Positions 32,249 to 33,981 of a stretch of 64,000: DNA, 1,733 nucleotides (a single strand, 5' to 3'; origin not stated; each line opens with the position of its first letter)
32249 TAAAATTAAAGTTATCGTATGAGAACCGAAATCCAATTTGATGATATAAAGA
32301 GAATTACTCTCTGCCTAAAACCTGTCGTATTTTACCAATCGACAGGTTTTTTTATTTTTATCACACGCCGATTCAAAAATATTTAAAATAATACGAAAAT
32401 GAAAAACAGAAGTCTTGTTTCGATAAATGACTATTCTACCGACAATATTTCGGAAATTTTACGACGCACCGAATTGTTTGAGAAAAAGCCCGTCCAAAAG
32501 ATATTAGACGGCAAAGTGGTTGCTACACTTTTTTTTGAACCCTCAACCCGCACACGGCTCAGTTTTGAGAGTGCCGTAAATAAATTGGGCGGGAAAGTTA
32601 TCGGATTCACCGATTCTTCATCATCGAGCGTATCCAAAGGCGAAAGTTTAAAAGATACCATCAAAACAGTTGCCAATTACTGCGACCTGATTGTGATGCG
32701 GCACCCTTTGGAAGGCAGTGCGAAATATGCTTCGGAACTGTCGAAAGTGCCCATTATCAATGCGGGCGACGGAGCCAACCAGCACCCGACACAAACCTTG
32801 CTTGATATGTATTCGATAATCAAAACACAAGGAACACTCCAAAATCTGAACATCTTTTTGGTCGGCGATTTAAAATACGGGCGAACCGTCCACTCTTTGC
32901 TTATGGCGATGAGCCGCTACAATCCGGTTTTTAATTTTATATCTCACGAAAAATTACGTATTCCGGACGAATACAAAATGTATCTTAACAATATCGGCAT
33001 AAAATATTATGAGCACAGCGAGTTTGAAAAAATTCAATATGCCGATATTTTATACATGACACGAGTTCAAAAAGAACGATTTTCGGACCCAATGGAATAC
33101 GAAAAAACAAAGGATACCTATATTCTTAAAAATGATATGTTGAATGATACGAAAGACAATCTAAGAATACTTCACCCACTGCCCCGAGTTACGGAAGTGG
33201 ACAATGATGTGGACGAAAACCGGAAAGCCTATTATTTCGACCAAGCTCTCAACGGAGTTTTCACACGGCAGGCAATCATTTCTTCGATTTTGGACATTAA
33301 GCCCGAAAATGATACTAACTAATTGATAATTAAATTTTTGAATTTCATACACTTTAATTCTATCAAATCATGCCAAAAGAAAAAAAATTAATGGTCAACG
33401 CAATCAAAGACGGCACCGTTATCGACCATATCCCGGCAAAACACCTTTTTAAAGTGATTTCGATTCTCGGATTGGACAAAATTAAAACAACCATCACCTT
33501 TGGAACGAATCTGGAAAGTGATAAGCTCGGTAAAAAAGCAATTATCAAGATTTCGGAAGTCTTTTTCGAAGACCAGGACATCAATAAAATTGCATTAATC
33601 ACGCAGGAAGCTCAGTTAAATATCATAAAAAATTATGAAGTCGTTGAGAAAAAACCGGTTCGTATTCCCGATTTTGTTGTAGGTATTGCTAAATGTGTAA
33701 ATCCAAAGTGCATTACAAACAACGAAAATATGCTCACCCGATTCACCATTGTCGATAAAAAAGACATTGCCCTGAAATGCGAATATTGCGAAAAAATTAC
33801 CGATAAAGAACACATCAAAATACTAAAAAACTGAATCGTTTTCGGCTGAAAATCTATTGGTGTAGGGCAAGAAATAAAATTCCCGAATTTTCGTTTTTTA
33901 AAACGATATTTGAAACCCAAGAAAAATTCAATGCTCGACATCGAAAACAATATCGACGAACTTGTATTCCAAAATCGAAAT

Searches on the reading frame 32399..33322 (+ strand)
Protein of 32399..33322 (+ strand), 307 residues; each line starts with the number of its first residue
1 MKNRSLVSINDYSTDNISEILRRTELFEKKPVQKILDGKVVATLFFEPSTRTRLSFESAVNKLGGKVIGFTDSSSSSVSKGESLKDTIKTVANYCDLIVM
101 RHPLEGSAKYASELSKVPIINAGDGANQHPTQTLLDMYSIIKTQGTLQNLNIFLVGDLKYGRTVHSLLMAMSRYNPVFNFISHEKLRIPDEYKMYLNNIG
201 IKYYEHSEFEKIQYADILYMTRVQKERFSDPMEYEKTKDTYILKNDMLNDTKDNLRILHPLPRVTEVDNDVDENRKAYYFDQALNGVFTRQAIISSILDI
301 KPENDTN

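Call 7: find_related_loci(query=window:32399-33319:+, collection=genome_contigs, flank=2500)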
Query window:32399-33319:+ (307 aa) in genome_contigs; peptide patterns used: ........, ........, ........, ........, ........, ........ (x = any residue, [..] = any of these).
431 stretches matched a pattern; 374 encode a relative of the query (tblastn E <= 1e-3); the best 80 are kept; 80 distinct loci.
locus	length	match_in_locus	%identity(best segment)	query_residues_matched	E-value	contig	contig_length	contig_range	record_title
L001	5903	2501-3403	76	1-300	9e-161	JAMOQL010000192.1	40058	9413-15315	MAG: Bacteroidales bacterium isolate 4559-240_metabat2_scaf2bin.085 4559-240_scaffold_385_c1, whole genome shotgun seque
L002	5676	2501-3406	76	1-301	6e-159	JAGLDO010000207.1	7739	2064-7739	MAG: Bacteroidales bacterium isolate SW_4_37 ROV167.bin.37.fa_207, whole genome shotgun sequence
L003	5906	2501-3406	75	1-301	6e-157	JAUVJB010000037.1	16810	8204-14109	MAG: Bacteroidota bacterium isolate CSMAG_443 CSMAG_443_k127_1693256_length_16810_cov_141.0000, whole genome shotgun seq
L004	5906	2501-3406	74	1-301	6e-157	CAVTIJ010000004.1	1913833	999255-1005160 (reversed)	MAG: uncultured Bacteroidales bacterium isolate MFD05705.bin.1.156 genome assembly, contig: contig_7446, whole genome sh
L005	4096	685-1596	73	1-303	2e-158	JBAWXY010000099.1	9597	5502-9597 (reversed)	MAG: Bacteroidota bacterium isolate ELA075 MAG075_99, whole genome shotgun sequence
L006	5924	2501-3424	71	1-307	2e-156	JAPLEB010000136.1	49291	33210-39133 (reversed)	MAG: Bacteroidia bacterium isolate LacPavin_0920_SED5_MAG_39_21 LacPavin_0920_SED5_scaffold_83462, whole genome shotgun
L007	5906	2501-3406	73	1-301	4e-156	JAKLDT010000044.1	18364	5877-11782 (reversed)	MAG: Bacteroidetes bacterium isolate RA.bin116 RA.bin116_44, whole genome shotgun sequence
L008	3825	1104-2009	74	1-301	1e-161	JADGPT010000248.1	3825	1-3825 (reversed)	MAG: Bacteroidales bacterium isolate Chersky.15_30 contig-100_23966, whole genome shotgun sequence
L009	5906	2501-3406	75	1-301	7e-156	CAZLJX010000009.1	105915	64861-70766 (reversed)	MAG TPA_asm: uncultured Bacteroidales bacterium isolate SRP278314_co2_359 genome assembly, contig: NODE_325_length_10591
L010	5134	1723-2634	73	1-303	2e-156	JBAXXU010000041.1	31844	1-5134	MAG: Bacteroidota bacterium isolate ELA747 MAG747_41, whole genome shotgun sequence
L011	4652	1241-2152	72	1-303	7e-159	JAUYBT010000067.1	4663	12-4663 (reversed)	MAG: Bacteroidales bacterium isolate C20_concoct.bin.132 C20_k141_199168, whole genome shotgun sequence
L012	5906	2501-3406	73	1-301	1e-155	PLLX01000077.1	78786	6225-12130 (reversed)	MAG: Bacteroidales bacterium isolate fen_983 73.20120800_E3S.44_contig_1161, whole genome shotgun sequence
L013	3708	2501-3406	74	1-301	3e-158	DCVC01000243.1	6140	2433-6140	MAG TPA_asm: Bacteroidales bacterium UBA2198 UBA2198_contig_84545, whole genome shotgun sequence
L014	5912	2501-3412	73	1-303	1e-155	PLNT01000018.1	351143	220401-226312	MAG: Bacteroidales bacterium isolate fen_974 73.20120800_E1X.13_contig_404, whole genome shotgun sequence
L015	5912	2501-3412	73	1-303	3e-155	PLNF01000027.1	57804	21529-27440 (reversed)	MAG: Bacteroidales bacterium isolate fen_976 73.20120800_E2D.36_contig_2982, whole genome shotgun sequence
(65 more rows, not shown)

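Call 10: find_related_loci(query=window:32399-33319:+, collection=metagenome_contigs, flank=2500)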
Query window:32399-33319:+ (307 aa) in metagenome_contigs; peptide patterns used: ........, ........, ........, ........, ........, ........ (x = any residue, [..] = any of these).
513 stretches matched a pattern; 434 encode a relative of the query (tblastn E <= 1e-3); the best 80 are kept; 80 distinct loci.
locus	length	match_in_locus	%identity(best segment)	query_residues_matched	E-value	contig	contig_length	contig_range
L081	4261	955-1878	74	1-307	7e-163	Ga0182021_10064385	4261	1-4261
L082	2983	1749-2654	75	1-301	4e-166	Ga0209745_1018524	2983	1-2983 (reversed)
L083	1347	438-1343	75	1-301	9e-173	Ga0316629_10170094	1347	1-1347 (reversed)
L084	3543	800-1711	74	1-303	1e-163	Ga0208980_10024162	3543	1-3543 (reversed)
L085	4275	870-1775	74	1-301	5e-158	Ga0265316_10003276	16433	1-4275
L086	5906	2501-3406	73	1-301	2e-156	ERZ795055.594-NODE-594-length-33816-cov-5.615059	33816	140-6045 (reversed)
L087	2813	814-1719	73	1-301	5e-165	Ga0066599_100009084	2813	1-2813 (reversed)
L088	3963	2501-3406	74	1-301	3e-161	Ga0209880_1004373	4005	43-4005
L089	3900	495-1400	73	1-301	2e-158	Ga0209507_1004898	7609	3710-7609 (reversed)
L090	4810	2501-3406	74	1-301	2e-157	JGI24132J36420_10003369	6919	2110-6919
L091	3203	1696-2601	73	1-301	2e-163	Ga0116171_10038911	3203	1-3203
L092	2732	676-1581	73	1-301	3e-165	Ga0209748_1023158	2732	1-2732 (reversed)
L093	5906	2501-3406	74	1-301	3e-156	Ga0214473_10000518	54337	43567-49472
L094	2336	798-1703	73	1-301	7e-167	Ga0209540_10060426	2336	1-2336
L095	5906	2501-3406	73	1-301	1e-155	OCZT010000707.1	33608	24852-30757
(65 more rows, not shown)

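Call 11: find_encoding_contigs(protein=window:32399-33322:+, flank=1500, max_places=6)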
Protein window:32399-33322:+ (307 aa): 24 contigs read that carry it; 6 places shown.
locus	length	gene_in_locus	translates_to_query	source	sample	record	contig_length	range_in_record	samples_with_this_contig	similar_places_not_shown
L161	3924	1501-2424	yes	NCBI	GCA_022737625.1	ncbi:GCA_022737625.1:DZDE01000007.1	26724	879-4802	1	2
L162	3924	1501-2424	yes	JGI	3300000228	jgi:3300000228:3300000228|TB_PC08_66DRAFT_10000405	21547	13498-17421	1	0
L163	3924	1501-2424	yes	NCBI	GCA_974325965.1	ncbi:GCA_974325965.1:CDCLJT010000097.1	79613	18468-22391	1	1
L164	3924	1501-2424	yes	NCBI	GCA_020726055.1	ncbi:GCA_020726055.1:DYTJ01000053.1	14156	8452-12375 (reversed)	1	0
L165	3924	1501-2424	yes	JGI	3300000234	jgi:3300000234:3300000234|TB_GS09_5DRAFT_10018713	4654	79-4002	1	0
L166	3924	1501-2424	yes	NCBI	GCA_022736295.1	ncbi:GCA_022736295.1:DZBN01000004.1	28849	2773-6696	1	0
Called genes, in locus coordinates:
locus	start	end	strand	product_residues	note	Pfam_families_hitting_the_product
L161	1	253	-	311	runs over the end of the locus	PF02517:Rce1-like (weak)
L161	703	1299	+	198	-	PF01205:Impact_N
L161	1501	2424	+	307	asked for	PF02729:OTCace_N, PF00185:OTCace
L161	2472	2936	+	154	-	PF01948:PyrI, PF02748:PyrI_C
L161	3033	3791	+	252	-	PF28545:1TM_TonB_rel, PF03544:TonB_C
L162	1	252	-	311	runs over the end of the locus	PF02517:Rce1-like (weak)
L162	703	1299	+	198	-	PF01205:Impact_N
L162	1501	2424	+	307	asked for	PF02729:OTCace_N, PF00185:OTCace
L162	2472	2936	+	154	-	PF01948:PyrI, PF02748:PyrI_C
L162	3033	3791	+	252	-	PF28545:1TM_TonB_rel, PF03544:TonB_C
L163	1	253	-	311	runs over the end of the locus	PF02517:Rce1-like (weak)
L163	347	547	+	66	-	-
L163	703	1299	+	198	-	PF01205:Impact_N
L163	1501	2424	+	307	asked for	PF02729:OTCace_N, PF00185:OTCace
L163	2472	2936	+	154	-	PF01948:PyrI, PF02748:PyrI_C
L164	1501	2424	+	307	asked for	PF02729:OTCace_N, PF00185:OTCace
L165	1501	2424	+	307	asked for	PF02729:OTCace_N, PF00185:OTCace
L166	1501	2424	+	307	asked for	PF02729:OTCace_N, PF00185:OTCace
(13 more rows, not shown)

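Call 14: find_homologous_proteins(query=window:32399-33319:+, max_evalue=1e-100)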
Query window:32399-33319:+ (307 aa): 7952 proteins with E <= 1e-100 among 8000 candidates; the best 120 are listed.
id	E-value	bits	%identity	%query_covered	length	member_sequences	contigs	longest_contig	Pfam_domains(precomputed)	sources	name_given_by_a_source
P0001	1.3e-220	749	-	-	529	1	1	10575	PF00185.31,PF02729.27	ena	-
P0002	8.0e-171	585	-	-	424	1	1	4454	PF00185.31,PF02729.27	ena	-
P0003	1.5e-169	581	85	99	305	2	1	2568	PF00185.31,PF02729.27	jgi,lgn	jgi:aspartate carbamoyltransferase catalytic subunit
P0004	3.8e-156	537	78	99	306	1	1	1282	PF00185.31,PF02729.27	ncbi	-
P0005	5.3e-156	537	78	99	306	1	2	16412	PF00185.31,PF02729.27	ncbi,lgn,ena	-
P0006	1.2e-154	532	76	99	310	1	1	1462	PF00185.31,PF02729.27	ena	-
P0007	5.7e-154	530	78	100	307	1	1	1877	PF00185.31,PF02729.27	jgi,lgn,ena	-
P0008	1.7e-153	528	79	98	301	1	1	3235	PF00185.31,PF02729.27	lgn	-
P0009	2.2e-153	528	77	99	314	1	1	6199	PF00185.31,PF02729.27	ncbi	-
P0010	4.8e-153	527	78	99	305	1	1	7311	PF00185.31,PF02729.27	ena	-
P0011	2.0e-152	525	78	98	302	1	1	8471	PF00185.31,PF02729.27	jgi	-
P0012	2.2e-152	525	77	99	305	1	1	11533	PF00185.31,PF02729.27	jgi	-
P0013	2.7e-152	525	78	98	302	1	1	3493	PF00185.31,PF02729.27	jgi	-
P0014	2.7e-152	525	78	98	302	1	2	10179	PF00185.31,PF02729.27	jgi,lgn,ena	jgi:aspartate carbamoyltransferase catalytic subunit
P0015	4.1e-152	524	78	98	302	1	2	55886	PF00185.31,PF02729.27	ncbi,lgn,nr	ncbi:MAG: aspartate carbamoyltransferase [Bacteroidales bacterium]|nr:aspartate carbamoyltransferase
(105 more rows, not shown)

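Call 16: find_encoding_contigs(protein=P0003, flank=2500, max_places=4)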
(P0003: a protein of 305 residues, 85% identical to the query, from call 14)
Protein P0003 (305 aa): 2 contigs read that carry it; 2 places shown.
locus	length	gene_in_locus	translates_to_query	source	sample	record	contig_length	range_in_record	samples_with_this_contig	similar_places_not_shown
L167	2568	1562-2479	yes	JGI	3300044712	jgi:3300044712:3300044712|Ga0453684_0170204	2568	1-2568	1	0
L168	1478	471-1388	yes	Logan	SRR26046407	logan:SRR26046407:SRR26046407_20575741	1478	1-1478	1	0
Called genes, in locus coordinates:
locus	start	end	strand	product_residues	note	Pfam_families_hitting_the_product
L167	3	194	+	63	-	?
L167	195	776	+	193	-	PF12804:NTP_transf_3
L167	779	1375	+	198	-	PF01205:Impact_N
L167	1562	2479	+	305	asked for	PF02729:OTCace_N, PF00185:OTCace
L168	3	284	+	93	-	?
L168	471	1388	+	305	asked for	PF02729:OTCace_N, PF00185:OTCace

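Call 17: find_encoding_contigs(protein=P0005, flank=2500, max_places=3)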
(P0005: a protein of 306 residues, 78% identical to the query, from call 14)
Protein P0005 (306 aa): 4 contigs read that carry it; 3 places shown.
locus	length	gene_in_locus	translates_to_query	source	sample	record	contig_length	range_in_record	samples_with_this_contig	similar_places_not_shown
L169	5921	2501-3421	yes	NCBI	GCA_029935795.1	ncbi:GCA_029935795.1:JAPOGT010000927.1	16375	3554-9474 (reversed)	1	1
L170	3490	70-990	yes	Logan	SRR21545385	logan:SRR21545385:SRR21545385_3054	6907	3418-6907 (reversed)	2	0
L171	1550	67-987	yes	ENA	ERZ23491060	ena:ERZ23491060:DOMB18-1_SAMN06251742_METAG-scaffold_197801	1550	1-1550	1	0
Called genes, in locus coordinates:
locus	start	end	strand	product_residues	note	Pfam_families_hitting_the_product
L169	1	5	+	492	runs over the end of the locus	PF01943:Polysacc_synt, PF13440:Polysacc_synt_3 (weak)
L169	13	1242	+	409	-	PF00275:EPSP_synthase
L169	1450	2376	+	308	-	-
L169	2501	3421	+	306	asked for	PF02729:OTCace_N, PF00185:OTCace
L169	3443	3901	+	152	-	PF01948:PyrI, PF02748:PyrI_C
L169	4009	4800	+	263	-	-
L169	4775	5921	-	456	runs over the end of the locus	PF01566:Nramp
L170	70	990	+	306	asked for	PF02729:OTCace_N, PF00185:OTCace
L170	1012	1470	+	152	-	PF01948:PyrI, PF02748:PyrI_C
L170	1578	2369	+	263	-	-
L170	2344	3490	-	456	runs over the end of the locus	PF01566:Nramp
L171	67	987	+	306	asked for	PF02729:OTCace_N, PF00185:OTCace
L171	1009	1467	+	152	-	PF01948:PyrI, PF02748:PyrI_C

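Call 18: find_encoding_contigs(protein=P0008, flank=2500, max_places=3)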
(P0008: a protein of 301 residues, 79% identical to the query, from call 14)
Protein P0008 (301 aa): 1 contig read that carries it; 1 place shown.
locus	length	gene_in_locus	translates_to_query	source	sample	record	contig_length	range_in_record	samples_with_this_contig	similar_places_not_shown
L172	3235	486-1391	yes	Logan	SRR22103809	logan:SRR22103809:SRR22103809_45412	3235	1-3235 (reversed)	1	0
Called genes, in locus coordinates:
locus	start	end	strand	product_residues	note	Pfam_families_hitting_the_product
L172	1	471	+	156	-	?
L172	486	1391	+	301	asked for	PF02729:OTCace_N, PF00185:OTCace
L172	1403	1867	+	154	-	PF01948:PyrI, PF02748:PyrI_C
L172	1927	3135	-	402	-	PF13715:CarbopepD_reg_2, PF07661:MORN_2 (faint)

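Call 51: search_protein_families(library=pfam, proteins=[window:32399-33319:+], max_evalue=1)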
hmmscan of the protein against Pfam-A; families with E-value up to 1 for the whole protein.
window:32399-33319:+ (307 aa): 4 families
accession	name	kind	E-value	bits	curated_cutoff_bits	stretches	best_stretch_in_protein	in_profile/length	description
PF02729.26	OTCace_N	-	7.9e-47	159.5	29.9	1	4-141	1-147/148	Aspartate/ornithine carbamoyltransferase, carbamoyl-P binding domain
PF00185.30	OTCace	-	3.5e-26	92.6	29.4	1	148-296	1-156/157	Aspartate/ornithine carbamoyltransferase, Asp/Orn binding domain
PF00533.33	BRCT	-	0.0087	16.7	21.3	1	32-112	2-60/78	BRCA1 C Terminus (BRCT) domain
PF21377.3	MurD_N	-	0.15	12.6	24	1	158-220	5-66/76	MurD N-terminal domain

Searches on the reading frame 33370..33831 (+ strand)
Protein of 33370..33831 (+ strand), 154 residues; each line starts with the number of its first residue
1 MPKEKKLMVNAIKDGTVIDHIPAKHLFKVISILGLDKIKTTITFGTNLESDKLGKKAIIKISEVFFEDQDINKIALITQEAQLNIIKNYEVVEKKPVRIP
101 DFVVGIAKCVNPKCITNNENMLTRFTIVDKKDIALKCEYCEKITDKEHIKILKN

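Call 51: search_protein_families(library=pfam, proteins=[window:33370-33831:+], max_evalue=1)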
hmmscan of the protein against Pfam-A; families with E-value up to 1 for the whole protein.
window:33370-33831:+ (154 aa): 2 families
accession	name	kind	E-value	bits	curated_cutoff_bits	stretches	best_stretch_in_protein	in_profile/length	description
PF01948.23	PyrI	-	9.5e-30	103.1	25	1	7-97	1-92/93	Aspartate carbamoyltransferase regulatory chain, allosteric domain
PF02748.20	PyrI_C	-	4.5e-17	62.1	23.4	1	103-149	2-48/48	Aspartate carbamoyltransferase regulatory chain, metal binding domain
